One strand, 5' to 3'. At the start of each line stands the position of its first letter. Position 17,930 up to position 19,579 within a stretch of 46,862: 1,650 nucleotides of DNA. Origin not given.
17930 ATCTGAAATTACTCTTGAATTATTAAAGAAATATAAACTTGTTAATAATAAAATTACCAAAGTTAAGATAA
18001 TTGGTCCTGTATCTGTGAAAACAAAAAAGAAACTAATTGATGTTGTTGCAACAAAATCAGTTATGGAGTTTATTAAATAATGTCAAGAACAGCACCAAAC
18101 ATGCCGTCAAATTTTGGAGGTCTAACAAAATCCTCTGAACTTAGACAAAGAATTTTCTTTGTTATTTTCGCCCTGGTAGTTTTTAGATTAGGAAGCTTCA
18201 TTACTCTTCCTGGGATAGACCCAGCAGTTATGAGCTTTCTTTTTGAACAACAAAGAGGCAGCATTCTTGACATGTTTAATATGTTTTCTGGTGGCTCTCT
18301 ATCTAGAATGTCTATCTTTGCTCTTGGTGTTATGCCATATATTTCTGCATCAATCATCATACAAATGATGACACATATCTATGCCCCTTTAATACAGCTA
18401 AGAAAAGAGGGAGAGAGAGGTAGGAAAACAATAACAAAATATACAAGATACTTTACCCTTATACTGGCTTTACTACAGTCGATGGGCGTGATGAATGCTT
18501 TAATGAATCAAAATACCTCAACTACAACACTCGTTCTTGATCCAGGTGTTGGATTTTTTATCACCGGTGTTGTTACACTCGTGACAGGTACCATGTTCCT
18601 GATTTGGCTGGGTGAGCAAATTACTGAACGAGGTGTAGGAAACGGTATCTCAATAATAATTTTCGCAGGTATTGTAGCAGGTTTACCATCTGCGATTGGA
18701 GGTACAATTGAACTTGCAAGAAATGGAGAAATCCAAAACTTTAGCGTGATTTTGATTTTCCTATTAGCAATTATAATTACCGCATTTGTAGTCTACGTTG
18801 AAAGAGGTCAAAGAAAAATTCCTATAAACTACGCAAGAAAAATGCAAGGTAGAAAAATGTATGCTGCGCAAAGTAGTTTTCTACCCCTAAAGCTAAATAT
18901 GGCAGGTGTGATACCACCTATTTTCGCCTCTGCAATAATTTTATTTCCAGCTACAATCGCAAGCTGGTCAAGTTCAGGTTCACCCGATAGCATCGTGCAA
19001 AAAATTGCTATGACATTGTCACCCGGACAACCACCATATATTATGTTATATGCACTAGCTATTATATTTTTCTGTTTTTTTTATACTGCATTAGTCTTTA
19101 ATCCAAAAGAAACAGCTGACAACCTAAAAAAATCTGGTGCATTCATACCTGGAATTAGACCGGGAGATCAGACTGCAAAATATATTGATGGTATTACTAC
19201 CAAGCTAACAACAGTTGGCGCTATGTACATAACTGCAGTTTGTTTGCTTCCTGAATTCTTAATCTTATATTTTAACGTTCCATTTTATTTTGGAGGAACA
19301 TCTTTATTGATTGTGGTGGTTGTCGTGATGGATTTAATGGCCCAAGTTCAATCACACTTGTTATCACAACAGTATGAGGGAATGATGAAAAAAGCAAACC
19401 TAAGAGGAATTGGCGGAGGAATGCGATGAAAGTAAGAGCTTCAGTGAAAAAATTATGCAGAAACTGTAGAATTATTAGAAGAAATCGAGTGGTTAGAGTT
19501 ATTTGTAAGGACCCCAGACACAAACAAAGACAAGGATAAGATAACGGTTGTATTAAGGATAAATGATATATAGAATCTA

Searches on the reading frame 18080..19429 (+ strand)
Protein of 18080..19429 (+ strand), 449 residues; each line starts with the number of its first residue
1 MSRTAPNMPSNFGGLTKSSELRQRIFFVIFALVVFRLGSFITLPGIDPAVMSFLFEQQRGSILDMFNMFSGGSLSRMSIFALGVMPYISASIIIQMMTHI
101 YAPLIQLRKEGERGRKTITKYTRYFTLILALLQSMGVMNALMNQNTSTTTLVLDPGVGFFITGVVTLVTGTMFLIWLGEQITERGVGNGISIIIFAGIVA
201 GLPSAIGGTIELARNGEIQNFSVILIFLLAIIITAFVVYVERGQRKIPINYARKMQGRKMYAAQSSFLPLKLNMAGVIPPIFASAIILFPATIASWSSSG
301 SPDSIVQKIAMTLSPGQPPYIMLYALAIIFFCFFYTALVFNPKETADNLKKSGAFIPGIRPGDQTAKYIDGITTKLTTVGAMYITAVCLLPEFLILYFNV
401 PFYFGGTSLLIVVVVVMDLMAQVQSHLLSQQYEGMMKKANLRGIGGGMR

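Call 31: list_cluster_members(proteins=[window:18080-19429:+, window:20968-21951:+, window:6940-9039:+, window:22308-25157:-, window:31880-34291:+, window:36928-37347:+, window:37406-38728:+, window:38731-39312:+, window:41625-42890:+, window:26893-28218:+])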
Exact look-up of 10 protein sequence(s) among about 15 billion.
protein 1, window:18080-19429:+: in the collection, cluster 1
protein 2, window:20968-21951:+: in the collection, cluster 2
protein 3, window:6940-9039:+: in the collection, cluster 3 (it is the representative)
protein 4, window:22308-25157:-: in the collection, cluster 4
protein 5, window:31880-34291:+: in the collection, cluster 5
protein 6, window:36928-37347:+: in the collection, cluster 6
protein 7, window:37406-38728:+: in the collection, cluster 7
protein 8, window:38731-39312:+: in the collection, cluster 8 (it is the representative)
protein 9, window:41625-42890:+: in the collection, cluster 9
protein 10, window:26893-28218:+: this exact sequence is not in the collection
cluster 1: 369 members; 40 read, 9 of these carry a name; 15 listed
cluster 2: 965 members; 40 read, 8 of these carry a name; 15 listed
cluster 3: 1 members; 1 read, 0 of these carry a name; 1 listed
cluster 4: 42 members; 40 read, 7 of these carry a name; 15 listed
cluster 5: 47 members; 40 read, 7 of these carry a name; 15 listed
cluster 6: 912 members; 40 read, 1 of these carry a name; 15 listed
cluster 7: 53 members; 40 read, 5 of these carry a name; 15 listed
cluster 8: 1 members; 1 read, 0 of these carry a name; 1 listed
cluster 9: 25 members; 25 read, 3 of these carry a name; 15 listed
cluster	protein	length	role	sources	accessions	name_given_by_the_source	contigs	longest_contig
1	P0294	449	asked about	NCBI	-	-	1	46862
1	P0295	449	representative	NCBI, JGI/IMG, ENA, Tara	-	strand:- start:2549 stop:3898 length:1350 start_codon:yes stop_codon:yes ...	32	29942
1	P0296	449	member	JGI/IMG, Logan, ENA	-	preprotein translocase subunit SecY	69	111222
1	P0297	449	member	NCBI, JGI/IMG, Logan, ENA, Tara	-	strand:- start:155 stop:1504 length:1350 start_codon:yes stop_codon:yes gene_type:complete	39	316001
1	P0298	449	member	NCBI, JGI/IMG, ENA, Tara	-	strand:- start:1107 stop:2456 length:1350 start_codon:yes stop_codon:yes ...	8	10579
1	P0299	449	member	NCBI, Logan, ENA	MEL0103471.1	MAG: preprotein translocase subunit SecY [Gammaproteobacteria bacterium]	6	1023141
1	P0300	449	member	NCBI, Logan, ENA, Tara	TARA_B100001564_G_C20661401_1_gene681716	strand:+ start:539 stop:1888 length:1350 start_codon:yes stop_codon:yes gene_type:complete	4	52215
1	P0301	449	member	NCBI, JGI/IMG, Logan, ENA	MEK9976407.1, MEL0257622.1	MAG: preprotein translocase subunit SecY [Gammaproteobacteria bacterium] | preprotein translocase subunit SecY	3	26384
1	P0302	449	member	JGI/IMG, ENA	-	preprotein translocase subunit SecY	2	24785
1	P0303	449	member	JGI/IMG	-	preprotein translocase subunit SecY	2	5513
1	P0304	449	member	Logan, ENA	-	-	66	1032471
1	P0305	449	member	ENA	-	-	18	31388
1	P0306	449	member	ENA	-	-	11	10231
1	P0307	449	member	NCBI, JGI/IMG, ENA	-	-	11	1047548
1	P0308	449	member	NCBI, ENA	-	-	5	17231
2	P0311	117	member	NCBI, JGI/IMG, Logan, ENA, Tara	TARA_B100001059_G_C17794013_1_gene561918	large subunit ribosomal protein L17 | strand:- start:1361 stop:1714 length:354 start_codon:yes stop_codon:yes gene_type:complete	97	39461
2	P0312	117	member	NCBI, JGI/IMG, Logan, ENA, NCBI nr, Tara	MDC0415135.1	50S ribosomal protein L17 [Gammaproteobacteria bacterium] | large subunit ribosomal protein L17 | strand:- start:418 stop:771 length:354 start_codon:yes stop_codon:yes gene_type:complete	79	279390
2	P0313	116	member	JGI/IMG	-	large subunit ribosomal protein L17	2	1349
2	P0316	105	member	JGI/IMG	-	large subunit ribosomal protein L17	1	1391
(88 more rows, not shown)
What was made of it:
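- Checked: Cluster-mates at 90% or more of SecY, L17, UvrA, LeuS and ProA are labelled 'Gammaproteobacteria bacterium' by NCBI (call 31).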
